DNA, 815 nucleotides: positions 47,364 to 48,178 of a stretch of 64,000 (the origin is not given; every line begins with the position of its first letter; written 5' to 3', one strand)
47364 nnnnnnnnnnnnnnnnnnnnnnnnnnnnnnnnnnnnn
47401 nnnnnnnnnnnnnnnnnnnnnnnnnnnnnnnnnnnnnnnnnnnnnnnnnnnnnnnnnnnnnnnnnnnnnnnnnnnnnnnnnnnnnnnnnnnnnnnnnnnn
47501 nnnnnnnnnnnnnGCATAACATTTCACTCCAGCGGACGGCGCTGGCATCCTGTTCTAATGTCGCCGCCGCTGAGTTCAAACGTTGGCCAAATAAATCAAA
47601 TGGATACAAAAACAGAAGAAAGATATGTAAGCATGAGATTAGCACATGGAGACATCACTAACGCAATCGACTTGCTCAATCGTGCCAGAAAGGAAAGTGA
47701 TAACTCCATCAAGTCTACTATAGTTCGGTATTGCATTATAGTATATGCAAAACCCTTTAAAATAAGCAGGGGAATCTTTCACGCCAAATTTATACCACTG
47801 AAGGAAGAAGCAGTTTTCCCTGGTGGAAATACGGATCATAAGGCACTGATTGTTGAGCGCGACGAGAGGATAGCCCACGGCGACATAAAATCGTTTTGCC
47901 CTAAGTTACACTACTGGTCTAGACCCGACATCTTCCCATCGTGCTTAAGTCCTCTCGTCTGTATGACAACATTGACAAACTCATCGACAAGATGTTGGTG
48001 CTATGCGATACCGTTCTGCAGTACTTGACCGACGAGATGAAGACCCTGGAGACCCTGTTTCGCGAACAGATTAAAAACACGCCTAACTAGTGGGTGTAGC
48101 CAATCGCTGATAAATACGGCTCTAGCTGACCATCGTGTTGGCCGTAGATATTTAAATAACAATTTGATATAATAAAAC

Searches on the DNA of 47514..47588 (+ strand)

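Call 63: build_rna_model(alignment_id=A4)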
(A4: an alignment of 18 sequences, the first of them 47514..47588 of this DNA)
Model R1 built from alignment A4 (18 sequences, 77 columns); structure: RNAalifold consensus.
model positions 75; base pairs 12; branch points 0; effective number of sequences 4.03; information 0.753 bits per position. Calibrated on 0.2 Mb of random sequence (short: E-values are rough).
structure used (alignment columns):
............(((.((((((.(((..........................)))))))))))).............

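Call 65: search_with_rna_model(model_id=R1, sources=[L001, L002, L003, L004, L005, L006, L007, L008, L009, L010, L011, L012, L013, L014, L015, L016, L017, L018, L019, L020, L021, L022, L023, L024, L025, L026, L027, L028, L029, L030, L031, L032, L033, L034, L035, L036, L037, L038, L039, L040, L041, L042, L043, L044, L045, L046, L047, L048, L049, L050, L051, L052, L053, L054, L055, L056, L057, L058, L059, L060, L061, L062, L063, L064, L065, L066, L067, L068, L069, L070, L071, L072, L073, L074, L075, L076, L077, L078, L079, L080, L081, L082, L083, L084, L085], max_evalue=0.1)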
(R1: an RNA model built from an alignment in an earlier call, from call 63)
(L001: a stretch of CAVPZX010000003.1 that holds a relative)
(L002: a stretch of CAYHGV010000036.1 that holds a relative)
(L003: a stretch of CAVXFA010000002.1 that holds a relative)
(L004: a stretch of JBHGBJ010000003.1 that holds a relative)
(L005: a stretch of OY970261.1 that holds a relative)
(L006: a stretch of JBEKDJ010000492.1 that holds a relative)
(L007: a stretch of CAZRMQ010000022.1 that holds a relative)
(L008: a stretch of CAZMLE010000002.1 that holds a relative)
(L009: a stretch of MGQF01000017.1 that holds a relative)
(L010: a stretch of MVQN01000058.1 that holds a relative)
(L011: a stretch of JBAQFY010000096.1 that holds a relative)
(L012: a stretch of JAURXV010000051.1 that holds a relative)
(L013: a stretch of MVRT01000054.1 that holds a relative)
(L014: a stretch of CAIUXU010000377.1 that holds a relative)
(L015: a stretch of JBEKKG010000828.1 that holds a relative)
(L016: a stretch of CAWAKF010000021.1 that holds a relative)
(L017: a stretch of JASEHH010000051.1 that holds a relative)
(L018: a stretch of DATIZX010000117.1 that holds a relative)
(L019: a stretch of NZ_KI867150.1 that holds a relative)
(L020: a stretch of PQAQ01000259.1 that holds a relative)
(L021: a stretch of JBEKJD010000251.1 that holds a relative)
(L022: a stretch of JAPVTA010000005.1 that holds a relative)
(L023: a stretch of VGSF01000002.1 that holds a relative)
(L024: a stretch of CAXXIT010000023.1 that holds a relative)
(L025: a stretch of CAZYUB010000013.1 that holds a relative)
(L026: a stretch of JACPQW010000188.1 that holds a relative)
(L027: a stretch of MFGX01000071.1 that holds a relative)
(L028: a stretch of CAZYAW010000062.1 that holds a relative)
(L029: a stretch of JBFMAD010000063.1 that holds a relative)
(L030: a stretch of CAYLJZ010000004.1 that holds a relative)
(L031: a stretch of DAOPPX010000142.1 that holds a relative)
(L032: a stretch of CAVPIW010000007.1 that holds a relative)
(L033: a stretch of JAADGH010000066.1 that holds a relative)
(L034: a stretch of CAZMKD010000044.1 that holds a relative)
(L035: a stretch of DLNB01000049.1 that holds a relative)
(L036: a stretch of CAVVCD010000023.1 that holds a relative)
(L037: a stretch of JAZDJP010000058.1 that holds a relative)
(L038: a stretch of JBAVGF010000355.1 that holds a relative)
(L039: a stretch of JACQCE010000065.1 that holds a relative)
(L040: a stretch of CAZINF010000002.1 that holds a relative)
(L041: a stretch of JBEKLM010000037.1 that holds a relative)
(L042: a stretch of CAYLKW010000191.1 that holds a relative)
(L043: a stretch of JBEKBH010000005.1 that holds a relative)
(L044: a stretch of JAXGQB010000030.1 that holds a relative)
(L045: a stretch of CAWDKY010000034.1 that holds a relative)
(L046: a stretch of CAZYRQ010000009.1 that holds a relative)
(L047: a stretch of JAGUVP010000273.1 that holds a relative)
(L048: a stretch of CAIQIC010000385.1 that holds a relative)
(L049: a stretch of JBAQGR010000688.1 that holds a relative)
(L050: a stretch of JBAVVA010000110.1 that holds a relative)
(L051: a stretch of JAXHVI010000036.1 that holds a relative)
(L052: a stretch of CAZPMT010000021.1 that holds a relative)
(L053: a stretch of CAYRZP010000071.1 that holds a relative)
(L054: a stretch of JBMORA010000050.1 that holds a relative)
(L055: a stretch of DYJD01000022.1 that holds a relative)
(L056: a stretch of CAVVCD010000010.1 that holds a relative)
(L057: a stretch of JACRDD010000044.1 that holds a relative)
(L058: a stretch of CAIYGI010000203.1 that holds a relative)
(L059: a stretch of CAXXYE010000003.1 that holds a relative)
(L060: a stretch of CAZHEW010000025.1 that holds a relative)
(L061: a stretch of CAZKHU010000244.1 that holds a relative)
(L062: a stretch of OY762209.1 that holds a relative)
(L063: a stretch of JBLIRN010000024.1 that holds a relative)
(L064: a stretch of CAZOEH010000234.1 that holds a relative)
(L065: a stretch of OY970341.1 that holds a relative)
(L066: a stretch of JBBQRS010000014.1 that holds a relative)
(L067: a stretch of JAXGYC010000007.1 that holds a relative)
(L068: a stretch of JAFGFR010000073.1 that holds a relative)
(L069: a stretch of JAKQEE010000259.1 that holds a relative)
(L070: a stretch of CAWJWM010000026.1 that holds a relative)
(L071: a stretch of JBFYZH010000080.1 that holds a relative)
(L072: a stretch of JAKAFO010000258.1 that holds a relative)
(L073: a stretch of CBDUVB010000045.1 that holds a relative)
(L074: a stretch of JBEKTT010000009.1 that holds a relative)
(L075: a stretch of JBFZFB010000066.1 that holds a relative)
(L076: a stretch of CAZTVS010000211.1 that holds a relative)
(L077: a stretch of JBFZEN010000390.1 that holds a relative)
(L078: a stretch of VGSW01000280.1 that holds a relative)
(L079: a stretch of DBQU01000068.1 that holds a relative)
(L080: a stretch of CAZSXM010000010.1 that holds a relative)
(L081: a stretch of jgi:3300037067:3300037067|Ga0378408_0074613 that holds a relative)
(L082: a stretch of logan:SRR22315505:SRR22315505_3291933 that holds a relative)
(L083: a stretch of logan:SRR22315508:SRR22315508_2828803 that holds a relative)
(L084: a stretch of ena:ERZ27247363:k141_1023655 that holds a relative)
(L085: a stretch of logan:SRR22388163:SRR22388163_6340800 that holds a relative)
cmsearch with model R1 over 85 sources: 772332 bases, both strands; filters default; matches with E-value up to 0.1: 21.
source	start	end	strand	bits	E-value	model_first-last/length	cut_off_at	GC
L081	2456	2530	+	91.2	7e-19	1-75/75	no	0.56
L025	2761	2835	+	90.1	1.3e-18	1-75/75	no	0.52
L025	4685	4759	+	89.2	2.2e-18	1-75/75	no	0.57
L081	692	766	+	88.3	3.7e-18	1-75/75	no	0.53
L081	55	130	+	85.5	1.8e-17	1-75/75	no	0.55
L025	1602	1676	+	84.3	3.4e-17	1-75/75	no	0.53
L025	1180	1255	+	84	4e-17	1-75/75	no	0.54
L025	3694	3768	+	81.5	1.6e-16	1-75/75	no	0.53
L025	3177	3251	+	81.3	1.8e-16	1-75/75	no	0.52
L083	1727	1802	+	80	3.9e-16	1-75/75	no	0.58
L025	4049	4122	+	78.7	7.9e-16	1-75/75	no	0.58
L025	6486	6546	+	65.7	1.2e-12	1-75/75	no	0.61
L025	777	839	+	64.2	2.6e-12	1-75/75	no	0.56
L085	1726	1783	+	59.1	4.5e-11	1-75/75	no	0.52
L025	7400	7476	+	54.4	6.5e-10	1-75/75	no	0.55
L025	2150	2223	+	37.8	6.9e-06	1-75/75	no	0.58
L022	5050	5107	+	36.9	1.1e-05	1-75/75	no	0.5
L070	5843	5935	+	23.7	0.018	1-75/75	no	0.7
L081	1621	1677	+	22.8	0.03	1-75/75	no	0.61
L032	8336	8421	+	21.7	0.056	1-75/75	no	0.62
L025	1180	1255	-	20.7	0.097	1-75/75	no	0.54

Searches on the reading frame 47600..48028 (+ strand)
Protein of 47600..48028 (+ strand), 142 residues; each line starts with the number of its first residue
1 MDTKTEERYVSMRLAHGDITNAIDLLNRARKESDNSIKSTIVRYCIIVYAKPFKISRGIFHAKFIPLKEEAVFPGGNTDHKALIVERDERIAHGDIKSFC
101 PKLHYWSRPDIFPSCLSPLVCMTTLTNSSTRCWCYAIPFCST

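Call 39: search_protein_families(library=pfam, proteins=[window:47600-48028:+], max_evalue=0.01)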
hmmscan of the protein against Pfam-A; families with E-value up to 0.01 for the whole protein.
window:47600-48028:+ (142 aa): 0 families
